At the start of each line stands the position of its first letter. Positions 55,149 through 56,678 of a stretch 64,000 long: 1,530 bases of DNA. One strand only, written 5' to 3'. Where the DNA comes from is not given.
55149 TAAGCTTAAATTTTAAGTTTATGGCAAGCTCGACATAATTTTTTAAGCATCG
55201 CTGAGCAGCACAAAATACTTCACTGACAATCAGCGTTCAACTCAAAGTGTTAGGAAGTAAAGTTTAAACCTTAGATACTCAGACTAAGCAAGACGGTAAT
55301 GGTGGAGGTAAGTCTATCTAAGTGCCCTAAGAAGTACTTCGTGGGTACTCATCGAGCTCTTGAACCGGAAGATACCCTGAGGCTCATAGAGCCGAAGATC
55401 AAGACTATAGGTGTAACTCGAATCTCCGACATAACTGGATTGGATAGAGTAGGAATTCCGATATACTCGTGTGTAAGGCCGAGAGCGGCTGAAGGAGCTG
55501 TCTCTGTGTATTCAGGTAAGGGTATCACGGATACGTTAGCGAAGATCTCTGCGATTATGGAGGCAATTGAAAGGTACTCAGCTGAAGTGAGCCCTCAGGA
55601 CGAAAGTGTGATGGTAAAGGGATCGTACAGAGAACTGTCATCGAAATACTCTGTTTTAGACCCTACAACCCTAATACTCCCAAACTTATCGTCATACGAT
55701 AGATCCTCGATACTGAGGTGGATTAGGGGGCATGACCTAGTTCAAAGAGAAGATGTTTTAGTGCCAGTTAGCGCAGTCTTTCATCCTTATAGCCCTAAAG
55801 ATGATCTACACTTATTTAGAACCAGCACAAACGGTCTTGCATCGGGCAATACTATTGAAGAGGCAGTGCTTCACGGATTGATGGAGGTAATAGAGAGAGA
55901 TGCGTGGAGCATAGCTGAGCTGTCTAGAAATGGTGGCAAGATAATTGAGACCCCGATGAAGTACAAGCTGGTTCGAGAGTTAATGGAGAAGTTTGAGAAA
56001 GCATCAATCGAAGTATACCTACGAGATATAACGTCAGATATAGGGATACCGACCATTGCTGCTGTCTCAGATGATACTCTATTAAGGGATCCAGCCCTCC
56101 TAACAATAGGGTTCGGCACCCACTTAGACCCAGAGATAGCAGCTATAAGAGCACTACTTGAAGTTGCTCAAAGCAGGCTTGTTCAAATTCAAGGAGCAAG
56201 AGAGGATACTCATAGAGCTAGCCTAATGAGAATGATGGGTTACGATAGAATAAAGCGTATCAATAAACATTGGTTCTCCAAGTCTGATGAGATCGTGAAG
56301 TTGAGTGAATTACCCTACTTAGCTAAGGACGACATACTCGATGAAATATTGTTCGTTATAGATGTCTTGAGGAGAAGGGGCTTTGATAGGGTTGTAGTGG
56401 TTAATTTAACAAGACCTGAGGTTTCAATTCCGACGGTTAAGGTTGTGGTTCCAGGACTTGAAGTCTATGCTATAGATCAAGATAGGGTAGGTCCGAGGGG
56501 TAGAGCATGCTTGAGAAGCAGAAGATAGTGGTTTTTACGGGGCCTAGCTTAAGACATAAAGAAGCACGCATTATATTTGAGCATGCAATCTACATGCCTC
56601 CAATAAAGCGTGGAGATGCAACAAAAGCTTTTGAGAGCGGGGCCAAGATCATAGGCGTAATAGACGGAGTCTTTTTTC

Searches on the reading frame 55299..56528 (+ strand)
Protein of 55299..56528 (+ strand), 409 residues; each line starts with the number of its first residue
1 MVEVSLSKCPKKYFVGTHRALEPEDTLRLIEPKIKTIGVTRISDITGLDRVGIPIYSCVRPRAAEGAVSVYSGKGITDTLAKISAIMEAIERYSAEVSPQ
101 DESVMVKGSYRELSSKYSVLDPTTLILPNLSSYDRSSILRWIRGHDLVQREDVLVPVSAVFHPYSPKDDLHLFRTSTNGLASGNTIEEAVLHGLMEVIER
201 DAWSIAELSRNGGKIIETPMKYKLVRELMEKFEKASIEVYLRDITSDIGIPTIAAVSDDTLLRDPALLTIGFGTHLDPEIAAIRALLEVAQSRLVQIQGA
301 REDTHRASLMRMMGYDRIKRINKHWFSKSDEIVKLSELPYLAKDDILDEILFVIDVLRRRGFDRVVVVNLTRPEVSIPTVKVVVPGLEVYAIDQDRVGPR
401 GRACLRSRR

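Call 3: search_protein_families(library=pfam, proteins=[window:55299-56528:+], max_evalue=0.01)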
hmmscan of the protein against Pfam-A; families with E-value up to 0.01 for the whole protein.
window:55299-56528:+ (409 aa): 1 family
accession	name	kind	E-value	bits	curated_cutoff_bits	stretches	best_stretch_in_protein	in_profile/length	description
PF02624.21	YcaO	-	2.7e-98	329.7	25.7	1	72-388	1-325/325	YcaO cyclodehydratase, ATP-ad Mg2+-binding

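Call 4: search_protein_families(library=ncbifam, proteins=[window:55299-56528:+], max_evalue=0.01)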
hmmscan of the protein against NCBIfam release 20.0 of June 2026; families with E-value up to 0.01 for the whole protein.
window:55299-56528:+ (409 aa): 4 families
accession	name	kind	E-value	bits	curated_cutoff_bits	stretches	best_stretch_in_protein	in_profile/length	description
TIGR03266.1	methan_mark_1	equivalog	7.4e-155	515.5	365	1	17-400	1-375/376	YcaO-related McrA-glycine thioamidation protein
TIGR00702.1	TIGR00702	domain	8.9e-103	344.2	75.65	1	22-398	2-375/377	YcaO-type kinase domain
TIGR03604.1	TOMM_cyclo_SagD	subfamily_domain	6.5e-50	170.1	219.25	1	73-394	1-343/377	thiazole/oxazole-forming peptide maturase, SagD family component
NF040716.1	YcaO_for_S12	equivalog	9.3e-06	24.4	700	1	177-295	177-294/571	30S ribosomal protein S12 methylthiotransferase accessory factor YcaO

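Call 8: find_encoding_contigs(protein=window:55299-56528:+, flank=10000, max_places=6)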
Protein window:55299-56528:+ (409 aa): 19 contigs read that carry it; 6 places shown.
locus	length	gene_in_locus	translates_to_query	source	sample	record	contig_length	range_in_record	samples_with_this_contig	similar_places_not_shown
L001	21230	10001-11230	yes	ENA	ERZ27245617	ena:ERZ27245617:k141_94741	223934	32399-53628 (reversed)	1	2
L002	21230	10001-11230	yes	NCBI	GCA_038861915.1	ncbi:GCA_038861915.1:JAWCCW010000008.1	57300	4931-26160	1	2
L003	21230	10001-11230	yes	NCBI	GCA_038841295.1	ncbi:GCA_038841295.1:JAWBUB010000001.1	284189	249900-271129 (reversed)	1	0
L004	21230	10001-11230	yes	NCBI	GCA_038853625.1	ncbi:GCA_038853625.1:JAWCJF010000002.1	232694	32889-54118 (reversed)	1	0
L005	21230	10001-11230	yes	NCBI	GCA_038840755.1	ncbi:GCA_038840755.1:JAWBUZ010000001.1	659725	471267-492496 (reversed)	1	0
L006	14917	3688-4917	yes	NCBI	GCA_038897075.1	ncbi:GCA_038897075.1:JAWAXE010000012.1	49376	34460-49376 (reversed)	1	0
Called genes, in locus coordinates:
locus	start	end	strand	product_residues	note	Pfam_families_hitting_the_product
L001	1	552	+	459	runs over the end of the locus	PF00291:PALP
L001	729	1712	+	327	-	PF04055:Radical_SAM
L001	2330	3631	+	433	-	PF02771:Acyl-CoA_dh_N, PF02770:Acyl-CoA_dh_M, PF00441:Acyl-CoA_dh_1, PF08028:Acyl-CoA_dh_2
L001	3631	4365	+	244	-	PF06314:ADC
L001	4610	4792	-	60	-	-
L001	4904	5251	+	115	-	-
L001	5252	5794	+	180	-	-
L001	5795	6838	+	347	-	PF13421:Band_7_1, PF01145:Band_7, PF12773:DZR, PF13240:Zn_Ribbon_1, PF24463:DUF7577 (faint), PF12773:DZR, PF13240:Zn_Ribbon_1, PF13248:Zn_ribbon_3 (weak)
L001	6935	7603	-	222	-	PF00339:Arrestin_N (weak)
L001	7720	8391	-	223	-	-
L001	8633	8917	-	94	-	-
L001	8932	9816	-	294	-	PF01925:TauE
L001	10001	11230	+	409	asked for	PF02624:YcaO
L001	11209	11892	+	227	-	PF07812:TfuA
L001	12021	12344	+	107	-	PF21476:PF0610-like_N, PF23470:Zn_ribbon_PF0610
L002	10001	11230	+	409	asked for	PF02624:YcaO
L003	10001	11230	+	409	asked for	PF02624:YcaO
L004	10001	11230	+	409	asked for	PF02624:YcaO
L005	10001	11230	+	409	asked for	PF02624:YcaO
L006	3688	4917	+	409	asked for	PF02624:YcaO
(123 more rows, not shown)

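Call 9: find_homologous_proteins(query=window:55299-56525:+)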
Query window:55299-56525:+ (409 aa): 5128 proteins with E <= 0.001 among 8000 candidates; the best 120 are listed.
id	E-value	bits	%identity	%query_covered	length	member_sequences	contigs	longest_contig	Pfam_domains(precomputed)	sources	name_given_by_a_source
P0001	1.1e-244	830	90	100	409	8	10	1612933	PF02624.22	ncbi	ncbi:MAG: YcaO-related McrA-glycine thioamidation protein [Candidatus Nezhaarchaeales archaeon]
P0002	6.6e-227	771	100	87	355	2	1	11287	PF02624.22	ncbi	ncbi:YcaO-related McrA-glycine thioamidation protein, partial [Candidatus Nezhaarchaeota archaeon WY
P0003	9.2e-217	738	77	100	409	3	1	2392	PF02624.22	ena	-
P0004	1.1e-211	721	78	100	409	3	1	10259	PF02624.22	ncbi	ncbi:MAG: YcaO-related McrA-glycine thioamidation protein [Candidatus Nezhaarchaeales archaeon]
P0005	7.2e-210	715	77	100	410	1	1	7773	PF02624.22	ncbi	-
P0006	6.8e-199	679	73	100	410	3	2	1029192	PF02624.22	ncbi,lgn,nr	ncbi:MAG: YcaO-related McrA-glycine thioamidation protein [Candidatus Nezhaarchaeota archaeon]|nr:Yc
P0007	2.5e-189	647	70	100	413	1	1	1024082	PF02624.22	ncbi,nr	ncbi:MAG: YcaO-related McrA-glycine thioamidation protein [Candidatus Nezhaarchaeota archaeon]|nr:Yc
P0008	1.1e-175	603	64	99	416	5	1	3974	PF02624.22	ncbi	ncbi:MAG: YcaO-related McrA-glycine thioamidation protein [Nitrososphaerales archaeon]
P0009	9.4e-173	593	64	99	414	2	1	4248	PF02624.22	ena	-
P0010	1.6e-170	586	62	99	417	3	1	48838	PF02624.22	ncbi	-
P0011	1.7e-170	585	64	98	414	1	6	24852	PF02624.22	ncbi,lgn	-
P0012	4.9e-168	577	63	98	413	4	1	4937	PF02624.22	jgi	-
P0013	3.2e-167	575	65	99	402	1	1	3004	PF02624.22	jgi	-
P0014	3.4e-166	571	65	97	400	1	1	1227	PF02624.22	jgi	-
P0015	1.0e-165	570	62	99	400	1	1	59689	PF02624.22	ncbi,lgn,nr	ncbi:MAG: YcaO-related McrA-glycine thioamidation protein [Archaeoglobaceae archaeon]|nr:YcaO-relate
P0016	3.0e-165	568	64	99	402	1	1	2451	PF02624.22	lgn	-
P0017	6.7e-163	560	61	99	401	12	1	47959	PF02624.22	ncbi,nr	ncbi:MAG: YcaO-related McrA-glycine thioamidation protein [Archaeoglobales archaeon]|nr:YcaO-related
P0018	1.7e-162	559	65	98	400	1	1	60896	PF02624.22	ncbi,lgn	-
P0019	5.7e-161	554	62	99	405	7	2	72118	PF02624.22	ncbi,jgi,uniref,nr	ncbi:MAG: YcaO-related McrA-glycine thioamidation protein [Thermoproteota archaeon]|jgi:ribosomal pr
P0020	1.0e-160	553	62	98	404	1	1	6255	PF02624.22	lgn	-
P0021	7.6e-160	550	60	99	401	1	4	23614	PF02624.22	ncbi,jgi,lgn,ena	-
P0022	7.8e-160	550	63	97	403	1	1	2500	PF02624.22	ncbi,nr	ncbi:MAG: YcaO-related McrA-glycine thioamidation protein [Candidatus Korarchaeum sp.]|nr:YcaO-relat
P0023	9.4e-160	550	60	99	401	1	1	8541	PF02624.22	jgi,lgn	-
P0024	1.5e-159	549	64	98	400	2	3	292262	PF02624.22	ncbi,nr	ncbi:MAG: YcaO-related McrA-glycine thioamidation protein [Archaeoglobales archaeon]|nr:YcaO-related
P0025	6.4e-159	547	60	99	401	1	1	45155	PF02624.22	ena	-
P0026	6.8e-159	547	62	98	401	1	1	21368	PF02624.22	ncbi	-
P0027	1.7e-158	546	60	99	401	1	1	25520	PF02624.22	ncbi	-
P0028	4.2e-158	545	62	99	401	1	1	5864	PF02624.22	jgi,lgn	-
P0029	1.0e-157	543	61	99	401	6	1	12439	PF02624.22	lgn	-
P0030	1.4e-156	540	60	99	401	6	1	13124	PF02624.22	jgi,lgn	jgi:ribosomal protein S12 methylthiotransferase accessory factor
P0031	1.0e-146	507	55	100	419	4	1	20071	PF02624.22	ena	-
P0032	1.5e-141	490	54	99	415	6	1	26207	PF02624.22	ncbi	-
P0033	5.9e-136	472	54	99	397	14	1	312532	PF02624.22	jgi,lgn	jgi:ribosomal protein S12 methylthiotransferase accessory factor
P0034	1.2e-132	461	53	97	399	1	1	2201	PF02624.22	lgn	-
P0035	1.5e-132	461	54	99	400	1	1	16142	PF02624.22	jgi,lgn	jgi:ribosomal protein S12 methylthiotransferase accessory factor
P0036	3.8e-132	459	53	99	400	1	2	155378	PF02624.22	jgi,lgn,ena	jgi:ribosomal protein S12 methylthiotransferase accessory factor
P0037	3.8e-132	459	53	99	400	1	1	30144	PF02624.22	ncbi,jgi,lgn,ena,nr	ncbi:MAG: YcaO-related McrA-glycine thioamidation protein [Candidatus Methanomethylicia archaeon]|nr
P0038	4.3e-132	459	53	99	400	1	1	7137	PF02624.22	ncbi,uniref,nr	ncbi:MAG: YcaO-related McrA-glycine thioamidation protein [Candidatus Methanomethylicota archaeon]|u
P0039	5.2e-132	459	53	99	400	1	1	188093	PF02624.22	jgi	jgi:putative methanogenesis marker protein 1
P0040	6.7e-132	458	53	99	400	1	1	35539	PF02624.22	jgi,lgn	jgi:ribosomal protein S12 methylthiotransferase accessory factor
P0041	8.1e-132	458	54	98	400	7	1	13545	PF02624.22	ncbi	-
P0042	8.2e-132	458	55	99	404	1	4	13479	PF02624.22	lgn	-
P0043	9.8e-132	458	54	99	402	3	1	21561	PF02624.22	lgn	-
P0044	1.5e-131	457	53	99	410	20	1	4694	PF02624.22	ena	-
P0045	2.1e-131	457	53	99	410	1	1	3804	PF02624.22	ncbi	-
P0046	3.0e-131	456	54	99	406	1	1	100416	PF02624.22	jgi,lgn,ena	-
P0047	3.2e-131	456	55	97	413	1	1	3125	PF02624.22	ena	-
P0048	6.0e-131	455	53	97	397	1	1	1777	PF02624.22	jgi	jgi:putative methanogenesis marker protein 1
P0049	6.1e-131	455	54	97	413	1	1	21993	PF02624.22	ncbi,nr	ncbi:MAG: hypothetical protein C5S52_04215 [ANME-2 cluster archaeon]|nr:hypothetical protein [ANME-2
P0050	9.3e-131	455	53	99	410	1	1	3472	PF02624.22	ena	-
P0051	9.9e-131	455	62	79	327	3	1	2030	PF02624.22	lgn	-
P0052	1.0e-130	455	53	99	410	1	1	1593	PF02624.22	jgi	-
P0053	1.0e-130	454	52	99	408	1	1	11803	PF02624.22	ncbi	-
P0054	1.1e-130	454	55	97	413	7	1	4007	PF02624.22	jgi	-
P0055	1.2e-130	454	53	99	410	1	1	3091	PF02624.22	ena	-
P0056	1.7e-130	454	54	99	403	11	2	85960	PF02624.22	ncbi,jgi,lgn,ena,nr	ncbi:MAG TPA: YcaO-related McrA-glycine thioamidation protein [Methanoculleus sp.]|nr:YcaO-related M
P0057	3.8e-130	453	54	97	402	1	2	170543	PF02624.22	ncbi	-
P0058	5.0e-130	452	54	97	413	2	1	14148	PF02624.22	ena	-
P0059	5.0e-130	452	53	97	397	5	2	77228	PF02624.22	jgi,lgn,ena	-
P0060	7.2e-130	452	52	100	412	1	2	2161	PF02624.22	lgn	-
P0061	8.6e-130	451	52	99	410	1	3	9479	PF02624.22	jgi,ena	-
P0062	9.2e-130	451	55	97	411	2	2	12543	PF02624.22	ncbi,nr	ncbi:MAG: YcaO-related McrA-glycine thioamidation protein [Euryarchaeota archaeon]|nr:MAG: hypotheti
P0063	1.1e-129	451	53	95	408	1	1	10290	PF02624.22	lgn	-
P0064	1.1e-129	451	52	99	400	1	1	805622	PF02624.22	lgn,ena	-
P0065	1.3e-129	451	52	100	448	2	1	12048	PF02624.22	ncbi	-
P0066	1.8e-129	450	53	97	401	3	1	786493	PF02624.22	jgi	-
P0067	2.0e-129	450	53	99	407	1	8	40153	PF02624.22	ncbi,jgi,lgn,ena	-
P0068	2.2e-129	450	54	97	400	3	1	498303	PF02624.22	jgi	jgi:thioglycine synthase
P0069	2.2e-129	450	54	98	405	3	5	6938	PF02624.22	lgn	-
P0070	2.6e-129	450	54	97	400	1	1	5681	PF02624.22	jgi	-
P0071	2.7e-129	450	53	97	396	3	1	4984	PF02624.22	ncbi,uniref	ncbi:YcaO-related McrA-glycine thioamidation protein [Methanobacterium aggregans]|uniref:YcaO-relate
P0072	2.7e-129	450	53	98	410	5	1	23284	PF02624.22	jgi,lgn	-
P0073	2.8e-129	450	53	99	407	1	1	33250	PF02624.22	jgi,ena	-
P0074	3.1e-129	450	54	98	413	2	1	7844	PF02624.22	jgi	jgi:ribosomal protein S12 methylthiotransferase accessory factor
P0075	3.2e-129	450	55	97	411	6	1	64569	PF02624.22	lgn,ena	-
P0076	3.8e-129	449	53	99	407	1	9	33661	PF02624.22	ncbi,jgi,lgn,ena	-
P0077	4.3e-129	449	53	97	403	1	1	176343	PF02624.22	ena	-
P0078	4.6e-129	449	52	99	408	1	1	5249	PF02624.22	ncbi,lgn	-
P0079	4.7e-129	449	55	97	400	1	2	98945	PF02624.22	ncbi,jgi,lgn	-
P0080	4.9e-129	449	53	97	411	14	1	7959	PF02624.22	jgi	-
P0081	4.9e-129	449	53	99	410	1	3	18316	PF02624.22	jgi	jgi:putative methanogenesis marker protein 1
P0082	5.1e-129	449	53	97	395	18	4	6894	PF02624.22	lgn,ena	-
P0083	5.2e-129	449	56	99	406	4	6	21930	PF02624.22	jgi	jgi:ribosomal protein S12 methylthiotransferase accessory factor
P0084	6.3e-129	449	51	99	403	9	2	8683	PF02624.22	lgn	-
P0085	1.2e-128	448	53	97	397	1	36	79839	PF02624.22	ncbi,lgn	-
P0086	1.5e-128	447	52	99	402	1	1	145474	PF02624.22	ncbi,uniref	ncbi:YcaO-related McrA-glycine thioamidation protein [Methanobacterium sp.]|uniref:YcaO-related McrA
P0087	1.7e-128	447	52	97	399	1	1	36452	PF02624.22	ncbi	ncbi:MAG: YcaO-related McrA-glycine thioamidation protein [Methanomassiliicoccales archaeon]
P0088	1.7e-128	447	54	97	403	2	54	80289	PF02624.22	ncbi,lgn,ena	ncbi:YcaO cyclodehydratase, ATP-ad Mg2+-binding [anaerobic digester metagenome]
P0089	1.8e-128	447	53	99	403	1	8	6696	PF02624.22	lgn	-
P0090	2.2e-128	447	54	97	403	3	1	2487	PF02624.22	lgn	-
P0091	2.3e-128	447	54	97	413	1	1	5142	PF02624.22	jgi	jgi:ribosomal protein S12 methylthiotransferase accessory factor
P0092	2.3e-128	447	54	99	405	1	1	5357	PF02624.22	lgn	-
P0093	2.6e-128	447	52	97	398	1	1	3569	PF02624.22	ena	-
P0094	3.0e-128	446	52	97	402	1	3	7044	PF02624.22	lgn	-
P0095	3.6e-128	446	52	96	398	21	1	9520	PF02624.22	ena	-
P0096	3.7e-128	446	53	100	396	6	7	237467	PF02624.22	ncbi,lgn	ncbi:MAG: YcaO-related McrA-glycine thioamidation protein [Candidatus Methanomethylicaceae archaeon]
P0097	3.7e-128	446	53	99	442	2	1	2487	PF02624.22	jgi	jgi:putative methanogenesis marker protein 1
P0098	3.9e-128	446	53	97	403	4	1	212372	PF02624.22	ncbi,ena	-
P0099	4.1e-128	446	50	100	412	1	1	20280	PF02624.22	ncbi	-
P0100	4.4e-128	446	52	97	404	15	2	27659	PF02624.22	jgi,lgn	jgi:ribosomal protein S12 methylthiotransferase accessory factor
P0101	4.5e-128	446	53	97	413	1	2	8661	PF02624.22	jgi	-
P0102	4.5e-128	446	54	97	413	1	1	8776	PF02624.22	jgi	jgi:ribosomal protein S12 methylthiotransferase accessory factor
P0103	5.1e-128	446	55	99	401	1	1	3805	PF02624.22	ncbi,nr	ncbi:MAG: YcaO-related McrA-glycine thioamidation protein [Methanomicrobiales archaeon]|nr:YcaO-rela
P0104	5.1e-128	446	54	97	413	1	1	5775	PF02624.22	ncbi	-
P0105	5.2e-128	446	52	97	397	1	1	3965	PF02624.22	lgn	-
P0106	5.7e-128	445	52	100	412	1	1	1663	PF02624.22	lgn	-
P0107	5.7e-128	445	56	99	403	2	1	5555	PF02624.22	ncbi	-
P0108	5.8e-128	445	53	98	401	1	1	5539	PF02624.22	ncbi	-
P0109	5.9e-128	445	55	97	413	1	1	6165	PF02624.22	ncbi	-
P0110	6.3e-128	445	53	97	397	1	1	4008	PF02624.22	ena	-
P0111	6.9e-128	445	52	97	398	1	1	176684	PF02624.22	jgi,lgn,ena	-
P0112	7.7e-128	445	53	97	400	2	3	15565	PF02624.22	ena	-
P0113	7.9e-128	445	54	97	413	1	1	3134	PF02624.22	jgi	-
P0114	7.9e-128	445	55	98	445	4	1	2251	PF02624.22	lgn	-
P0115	7.9e-128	445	52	98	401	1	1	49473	PF02624.22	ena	-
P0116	8.2e-128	445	54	99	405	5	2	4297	PF02624.22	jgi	jgi:putative methanogenesis marker protein 1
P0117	8.4e-128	445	52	97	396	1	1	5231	PF02624.22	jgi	jgi:putative methanogenesis marker protein 1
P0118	8.6e-128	445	54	99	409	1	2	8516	PF02624.22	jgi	jgi:putative methanogenesis marker protein 1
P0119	8.8e-128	445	54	98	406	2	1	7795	PF02624.22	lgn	-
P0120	9.9e-128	445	53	99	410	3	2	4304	PF02624.22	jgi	-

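Call 14: list_cluster_members(proteins=[P0002, window:55299-56525:+, P0001])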
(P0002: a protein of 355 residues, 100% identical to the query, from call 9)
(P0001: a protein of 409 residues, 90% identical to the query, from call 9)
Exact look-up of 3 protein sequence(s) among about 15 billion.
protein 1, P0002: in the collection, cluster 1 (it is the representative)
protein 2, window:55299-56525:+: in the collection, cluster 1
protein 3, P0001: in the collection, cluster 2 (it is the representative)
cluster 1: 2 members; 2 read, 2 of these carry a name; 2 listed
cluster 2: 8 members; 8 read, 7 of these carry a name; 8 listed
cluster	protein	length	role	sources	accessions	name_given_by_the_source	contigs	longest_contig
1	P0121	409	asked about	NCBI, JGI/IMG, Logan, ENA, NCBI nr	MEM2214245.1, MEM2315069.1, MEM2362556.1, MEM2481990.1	MAG: YcaO-related McrA-glycine thioamidation protein [Candidatus Nezhaarchaeales archaeon] | MAG: YcaO-related McrA-glycine thioamidation protein [Candidatus Nezhaarchaeota archaeon ...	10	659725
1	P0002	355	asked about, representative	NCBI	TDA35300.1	YcaO-related McrA-glycine thioamidation protein, partial [Candidatus Nezhaarchaeota ...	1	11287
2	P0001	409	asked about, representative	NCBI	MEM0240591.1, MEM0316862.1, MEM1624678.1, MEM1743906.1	MAG: YcaO-related McrA-glycine thioamidation protein [Candidatus Nezhaarchaeales archaeon]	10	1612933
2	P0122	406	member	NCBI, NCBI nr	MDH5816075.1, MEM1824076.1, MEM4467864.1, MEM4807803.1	MAG: YcaO-related McrA-glycine thioamidation protein [Candidatus Nezhaarchaeota archaeon] | YcaO-related McrA-glycine thioamidation protein [Candidatus Nezhaarchaeota archaeon]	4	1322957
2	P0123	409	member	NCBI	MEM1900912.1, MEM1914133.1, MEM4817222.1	MAG: YcaO-related McrA-glycine thioamidation protein [Candidatus Nezhaarchaeales archaeon]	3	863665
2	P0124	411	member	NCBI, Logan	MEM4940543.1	MAG: YcaO-related McrA-glycine thioamidation protein [Candidatus Nezhaarchaeales archaeon]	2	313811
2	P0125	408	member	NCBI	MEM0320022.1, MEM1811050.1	MAG: YcaO-related McrA-glycine thioamidation protein [Candidatus Nezhaarchaeales archaeon]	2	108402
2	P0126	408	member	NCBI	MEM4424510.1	MAG: YcaO-related McrA-glycine thioamidation protein [Candidatus Nezhaarchaeales archaeon]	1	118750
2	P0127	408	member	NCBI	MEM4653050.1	MAG: YcaO-related McrA-glycine thioamidation protein [Candidatus Nezhaarchaeales archaeon]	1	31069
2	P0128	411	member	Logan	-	-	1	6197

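Call 25: find_encoding_contigs(protein=P0002, flank=10000, max_places=2)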
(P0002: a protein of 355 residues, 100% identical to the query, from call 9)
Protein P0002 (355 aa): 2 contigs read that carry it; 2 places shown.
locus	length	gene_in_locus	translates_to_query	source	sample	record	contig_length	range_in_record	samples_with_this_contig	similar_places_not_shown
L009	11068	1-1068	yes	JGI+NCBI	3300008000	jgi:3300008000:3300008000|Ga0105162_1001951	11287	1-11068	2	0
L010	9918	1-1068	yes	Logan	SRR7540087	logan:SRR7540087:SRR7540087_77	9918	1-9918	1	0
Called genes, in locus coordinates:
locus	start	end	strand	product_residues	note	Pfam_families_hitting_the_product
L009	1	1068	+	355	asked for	PF02624:YcaO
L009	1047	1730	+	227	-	PF07812:TfuA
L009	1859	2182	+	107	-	PF21476:PF0610-like_N, PF23470:Zn_ribbon_PF0610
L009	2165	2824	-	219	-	PF00702:Hydrolase, PF13419:HAD_2, PF13242:Hydrolase_like (weak)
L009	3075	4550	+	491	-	PF03951:Gln-synt_N, PF00120:Gln-synt_C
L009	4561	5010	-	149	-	PF03684:UPF0179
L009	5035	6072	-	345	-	PF00465:Fe-ADH, PF13685:Fe-ADH_2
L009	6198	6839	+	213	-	PF00227:Proteasome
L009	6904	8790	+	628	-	PF17214:KH_TffA, PF00753:Lactamase_B, PF12706:Lactamase_B_2 (weak), PF16661:Lactamase_B_6, PF23023:Anti-Pycsar_Apyc1, PF10996:Beta-Casp, PF07521:RMMBL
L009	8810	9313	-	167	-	PF09183:DUF1947, PF01472:PUA, PF26292:PUA_elF2D, PF03657:UPF0113 (faint)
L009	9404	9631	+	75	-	PF01423:LSM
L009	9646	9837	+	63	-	PF01907:Ribosomal_L37e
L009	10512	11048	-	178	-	-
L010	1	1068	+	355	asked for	PF02624:YcaO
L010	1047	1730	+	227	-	PF07812:TfuA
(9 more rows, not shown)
